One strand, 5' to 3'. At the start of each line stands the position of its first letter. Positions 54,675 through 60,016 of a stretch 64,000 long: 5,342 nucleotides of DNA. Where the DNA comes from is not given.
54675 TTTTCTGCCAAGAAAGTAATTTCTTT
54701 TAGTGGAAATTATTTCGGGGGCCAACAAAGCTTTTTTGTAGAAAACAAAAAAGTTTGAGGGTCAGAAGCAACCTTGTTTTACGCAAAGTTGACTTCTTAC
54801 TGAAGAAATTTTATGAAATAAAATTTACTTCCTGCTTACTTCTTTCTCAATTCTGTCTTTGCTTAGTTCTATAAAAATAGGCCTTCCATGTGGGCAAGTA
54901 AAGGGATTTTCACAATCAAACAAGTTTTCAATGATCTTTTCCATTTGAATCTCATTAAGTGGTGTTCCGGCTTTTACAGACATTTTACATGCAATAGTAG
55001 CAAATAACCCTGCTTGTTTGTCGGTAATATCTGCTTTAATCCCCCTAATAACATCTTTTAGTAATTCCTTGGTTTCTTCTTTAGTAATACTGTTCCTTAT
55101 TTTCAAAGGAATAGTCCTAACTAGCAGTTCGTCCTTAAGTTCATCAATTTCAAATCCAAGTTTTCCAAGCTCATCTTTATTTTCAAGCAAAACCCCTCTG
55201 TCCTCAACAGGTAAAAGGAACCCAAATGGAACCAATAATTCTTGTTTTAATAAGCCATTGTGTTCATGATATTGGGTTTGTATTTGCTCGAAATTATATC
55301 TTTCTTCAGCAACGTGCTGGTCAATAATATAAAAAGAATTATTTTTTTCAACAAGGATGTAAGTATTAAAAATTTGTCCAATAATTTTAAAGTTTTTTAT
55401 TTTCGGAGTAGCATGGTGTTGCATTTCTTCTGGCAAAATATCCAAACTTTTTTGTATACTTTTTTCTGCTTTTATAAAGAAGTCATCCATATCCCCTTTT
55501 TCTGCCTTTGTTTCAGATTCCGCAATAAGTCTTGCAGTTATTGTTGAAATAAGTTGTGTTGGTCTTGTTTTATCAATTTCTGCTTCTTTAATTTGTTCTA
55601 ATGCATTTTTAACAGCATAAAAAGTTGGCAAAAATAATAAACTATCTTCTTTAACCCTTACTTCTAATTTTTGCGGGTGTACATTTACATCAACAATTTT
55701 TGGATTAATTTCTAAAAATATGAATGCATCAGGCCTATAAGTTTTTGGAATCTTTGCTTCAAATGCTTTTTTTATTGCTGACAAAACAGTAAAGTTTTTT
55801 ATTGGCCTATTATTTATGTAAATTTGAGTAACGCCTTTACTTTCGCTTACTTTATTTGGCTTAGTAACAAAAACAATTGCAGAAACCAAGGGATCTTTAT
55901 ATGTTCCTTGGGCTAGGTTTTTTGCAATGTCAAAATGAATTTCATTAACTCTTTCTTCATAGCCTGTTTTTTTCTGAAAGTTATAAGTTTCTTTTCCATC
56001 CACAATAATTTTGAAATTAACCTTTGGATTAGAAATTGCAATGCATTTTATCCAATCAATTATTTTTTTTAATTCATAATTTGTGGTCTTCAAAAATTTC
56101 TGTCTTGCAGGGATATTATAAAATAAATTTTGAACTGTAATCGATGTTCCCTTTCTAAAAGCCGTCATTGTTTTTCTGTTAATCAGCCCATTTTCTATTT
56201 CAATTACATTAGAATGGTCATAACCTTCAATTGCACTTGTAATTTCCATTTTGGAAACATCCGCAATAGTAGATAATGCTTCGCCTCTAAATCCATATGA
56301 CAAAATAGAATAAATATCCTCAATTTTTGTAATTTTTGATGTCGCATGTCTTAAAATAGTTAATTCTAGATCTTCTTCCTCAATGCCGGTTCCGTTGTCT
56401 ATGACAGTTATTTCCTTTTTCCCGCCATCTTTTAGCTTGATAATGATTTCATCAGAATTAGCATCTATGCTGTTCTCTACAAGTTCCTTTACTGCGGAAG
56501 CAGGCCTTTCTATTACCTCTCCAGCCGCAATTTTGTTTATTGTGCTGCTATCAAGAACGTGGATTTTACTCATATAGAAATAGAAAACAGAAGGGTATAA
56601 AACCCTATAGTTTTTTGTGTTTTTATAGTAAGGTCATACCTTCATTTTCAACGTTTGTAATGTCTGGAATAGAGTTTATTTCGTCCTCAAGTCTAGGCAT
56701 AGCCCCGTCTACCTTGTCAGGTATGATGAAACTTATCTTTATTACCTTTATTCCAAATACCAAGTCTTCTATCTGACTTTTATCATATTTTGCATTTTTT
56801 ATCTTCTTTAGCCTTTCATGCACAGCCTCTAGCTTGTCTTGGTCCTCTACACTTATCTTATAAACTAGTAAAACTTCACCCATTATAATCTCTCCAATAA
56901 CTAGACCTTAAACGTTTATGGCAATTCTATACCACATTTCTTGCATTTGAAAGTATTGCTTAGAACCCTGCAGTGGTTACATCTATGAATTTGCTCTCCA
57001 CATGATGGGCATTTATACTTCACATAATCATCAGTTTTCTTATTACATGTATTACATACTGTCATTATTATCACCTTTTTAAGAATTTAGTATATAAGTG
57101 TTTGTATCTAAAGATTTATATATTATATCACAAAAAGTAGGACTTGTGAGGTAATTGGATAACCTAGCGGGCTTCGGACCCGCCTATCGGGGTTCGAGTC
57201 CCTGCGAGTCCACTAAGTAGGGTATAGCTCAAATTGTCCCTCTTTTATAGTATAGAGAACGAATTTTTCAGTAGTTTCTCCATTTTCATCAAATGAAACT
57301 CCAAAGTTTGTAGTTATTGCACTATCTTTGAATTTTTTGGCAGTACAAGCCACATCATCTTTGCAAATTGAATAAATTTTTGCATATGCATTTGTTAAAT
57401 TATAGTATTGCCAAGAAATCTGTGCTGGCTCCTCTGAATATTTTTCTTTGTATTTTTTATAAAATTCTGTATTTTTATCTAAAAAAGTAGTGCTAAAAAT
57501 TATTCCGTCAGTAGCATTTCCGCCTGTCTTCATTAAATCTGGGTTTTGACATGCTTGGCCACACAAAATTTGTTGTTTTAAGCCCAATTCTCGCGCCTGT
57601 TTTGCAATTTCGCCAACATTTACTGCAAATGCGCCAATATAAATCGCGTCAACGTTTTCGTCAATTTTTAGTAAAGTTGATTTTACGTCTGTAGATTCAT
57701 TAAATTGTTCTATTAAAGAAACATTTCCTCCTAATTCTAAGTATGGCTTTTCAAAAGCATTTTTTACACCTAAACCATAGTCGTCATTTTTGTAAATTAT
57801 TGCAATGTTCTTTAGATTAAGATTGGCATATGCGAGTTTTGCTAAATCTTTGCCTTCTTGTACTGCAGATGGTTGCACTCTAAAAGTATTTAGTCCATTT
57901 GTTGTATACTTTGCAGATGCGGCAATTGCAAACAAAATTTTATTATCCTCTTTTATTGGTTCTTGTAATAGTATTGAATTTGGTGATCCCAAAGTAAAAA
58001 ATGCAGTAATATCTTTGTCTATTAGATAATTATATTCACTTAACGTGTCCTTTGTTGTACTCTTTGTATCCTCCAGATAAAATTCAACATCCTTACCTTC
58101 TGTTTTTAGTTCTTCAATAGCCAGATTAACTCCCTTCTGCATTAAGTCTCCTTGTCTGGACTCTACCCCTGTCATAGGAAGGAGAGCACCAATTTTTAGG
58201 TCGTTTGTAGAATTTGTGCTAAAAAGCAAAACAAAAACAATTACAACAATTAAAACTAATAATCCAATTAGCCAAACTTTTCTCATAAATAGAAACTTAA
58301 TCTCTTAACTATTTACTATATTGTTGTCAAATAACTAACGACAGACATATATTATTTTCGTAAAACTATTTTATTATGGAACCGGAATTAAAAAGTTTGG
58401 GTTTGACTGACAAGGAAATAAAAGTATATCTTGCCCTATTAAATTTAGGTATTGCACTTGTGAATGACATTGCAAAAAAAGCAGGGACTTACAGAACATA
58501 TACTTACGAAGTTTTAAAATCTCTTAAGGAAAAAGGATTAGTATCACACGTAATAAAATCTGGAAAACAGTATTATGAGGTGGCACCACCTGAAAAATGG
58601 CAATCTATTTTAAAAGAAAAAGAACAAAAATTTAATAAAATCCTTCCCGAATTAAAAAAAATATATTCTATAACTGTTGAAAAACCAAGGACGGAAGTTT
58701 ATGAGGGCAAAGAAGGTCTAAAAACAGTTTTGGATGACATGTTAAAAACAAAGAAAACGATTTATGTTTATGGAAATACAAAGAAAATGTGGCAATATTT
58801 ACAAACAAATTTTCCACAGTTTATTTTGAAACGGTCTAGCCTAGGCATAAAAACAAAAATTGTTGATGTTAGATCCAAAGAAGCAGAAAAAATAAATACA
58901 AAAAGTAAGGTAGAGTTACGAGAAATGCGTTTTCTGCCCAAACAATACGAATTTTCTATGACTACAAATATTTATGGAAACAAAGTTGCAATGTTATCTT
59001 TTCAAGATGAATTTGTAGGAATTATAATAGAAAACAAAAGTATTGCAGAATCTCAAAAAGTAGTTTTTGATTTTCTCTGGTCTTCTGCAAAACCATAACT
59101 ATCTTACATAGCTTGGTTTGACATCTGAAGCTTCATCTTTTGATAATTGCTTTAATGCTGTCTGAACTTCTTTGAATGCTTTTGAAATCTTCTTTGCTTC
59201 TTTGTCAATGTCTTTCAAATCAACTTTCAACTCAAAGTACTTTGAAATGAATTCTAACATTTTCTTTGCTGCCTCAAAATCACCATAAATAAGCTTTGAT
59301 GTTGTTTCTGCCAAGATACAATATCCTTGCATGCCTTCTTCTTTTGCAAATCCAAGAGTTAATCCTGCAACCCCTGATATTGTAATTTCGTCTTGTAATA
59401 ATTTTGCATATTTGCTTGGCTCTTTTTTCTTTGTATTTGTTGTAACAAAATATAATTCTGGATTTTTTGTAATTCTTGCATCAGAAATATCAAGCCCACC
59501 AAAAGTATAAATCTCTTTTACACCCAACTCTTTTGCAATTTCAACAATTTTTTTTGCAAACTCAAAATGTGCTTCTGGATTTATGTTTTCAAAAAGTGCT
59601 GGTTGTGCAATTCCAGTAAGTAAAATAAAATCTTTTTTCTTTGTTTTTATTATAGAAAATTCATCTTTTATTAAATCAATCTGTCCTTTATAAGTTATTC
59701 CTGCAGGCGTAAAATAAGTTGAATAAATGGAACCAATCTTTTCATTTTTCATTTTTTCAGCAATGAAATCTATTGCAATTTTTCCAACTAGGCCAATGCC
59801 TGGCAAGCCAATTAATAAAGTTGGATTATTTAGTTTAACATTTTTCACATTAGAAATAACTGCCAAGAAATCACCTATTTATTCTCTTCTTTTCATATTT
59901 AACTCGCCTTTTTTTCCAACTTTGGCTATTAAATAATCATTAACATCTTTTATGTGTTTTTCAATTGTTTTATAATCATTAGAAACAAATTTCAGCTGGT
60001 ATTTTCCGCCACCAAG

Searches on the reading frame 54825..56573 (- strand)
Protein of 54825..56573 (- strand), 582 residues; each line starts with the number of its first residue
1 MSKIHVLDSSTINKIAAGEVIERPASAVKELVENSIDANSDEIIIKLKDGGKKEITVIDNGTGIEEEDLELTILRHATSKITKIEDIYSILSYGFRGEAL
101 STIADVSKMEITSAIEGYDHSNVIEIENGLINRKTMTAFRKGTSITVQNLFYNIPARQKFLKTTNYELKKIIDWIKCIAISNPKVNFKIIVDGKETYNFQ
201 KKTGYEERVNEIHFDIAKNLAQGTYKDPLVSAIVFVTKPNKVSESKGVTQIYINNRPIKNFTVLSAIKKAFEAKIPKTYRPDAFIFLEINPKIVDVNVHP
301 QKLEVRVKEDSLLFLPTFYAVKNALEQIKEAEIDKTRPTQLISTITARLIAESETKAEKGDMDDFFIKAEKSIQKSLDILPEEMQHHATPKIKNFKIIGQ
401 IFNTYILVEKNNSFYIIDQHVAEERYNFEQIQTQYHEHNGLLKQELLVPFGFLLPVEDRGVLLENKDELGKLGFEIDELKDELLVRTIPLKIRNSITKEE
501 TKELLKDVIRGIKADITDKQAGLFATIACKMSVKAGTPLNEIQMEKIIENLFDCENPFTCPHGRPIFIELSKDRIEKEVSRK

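Call 43: search_protein_families(library=pfam, proteins=[window:54825-56573:-], max_evalue=0.001)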
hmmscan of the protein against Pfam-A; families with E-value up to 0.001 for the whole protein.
window:54825-56573:- (582 aa): 4 families
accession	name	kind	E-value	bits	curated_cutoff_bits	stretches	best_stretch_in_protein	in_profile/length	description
PF08676.16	MutL_C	-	2.5e-30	105.5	25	1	398-539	1-142/142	MutL C terminal dimerisation domain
PF01119.25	DNA_mis_repair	-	4e-21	75.3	26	1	216-325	9-118/119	DNA mismatch repair protein, C-terminal domain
PF13589.12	HATPase_c_3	-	1.9e-13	51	25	1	25-127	4-106/137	Histidine kinase-, DNA gyrase B-, and HSP90-like ATPase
PF02518.31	HATPase_c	-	3.3e-08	34.4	26.4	1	23-75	5-56/111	Histidine kinase-, DNA gyrase B-, and HSP90-like ATPase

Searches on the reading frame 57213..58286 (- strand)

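Call 43: search_protein_families(library=pfam, proteins=[window:57213-58286:-], max_evalue=0.001)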
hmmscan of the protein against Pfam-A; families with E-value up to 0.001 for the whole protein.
window:57213-58286:- (357 aa): 3 families
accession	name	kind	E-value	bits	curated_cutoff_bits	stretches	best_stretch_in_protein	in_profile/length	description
PF13458.12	Peripla_BP_6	-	6e-35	122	31.7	1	30-350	2-342/343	Periplasmic binding protein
PF01094.35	ANF_receptor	-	6.9e-15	55.4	25.4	1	50-309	3-294/353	Receptor family ligand binding region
PF04348.19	LppC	-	0.00044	19.4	28.8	1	23-206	212-394/563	LppC putative lipoprotein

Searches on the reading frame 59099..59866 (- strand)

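Call 43: search_protein_families(library=pfam, proteins=[window:59099-59866:-], max_evalue=0.001)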
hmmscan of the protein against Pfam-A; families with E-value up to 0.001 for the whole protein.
window:59099-59866:- (255 aa): 1 family
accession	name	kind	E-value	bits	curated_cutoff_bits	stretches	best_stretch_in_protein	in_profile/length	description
PF09754.15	PAC2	-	1e-40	140.3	25.8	1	17-234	1-214/215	PAC2 family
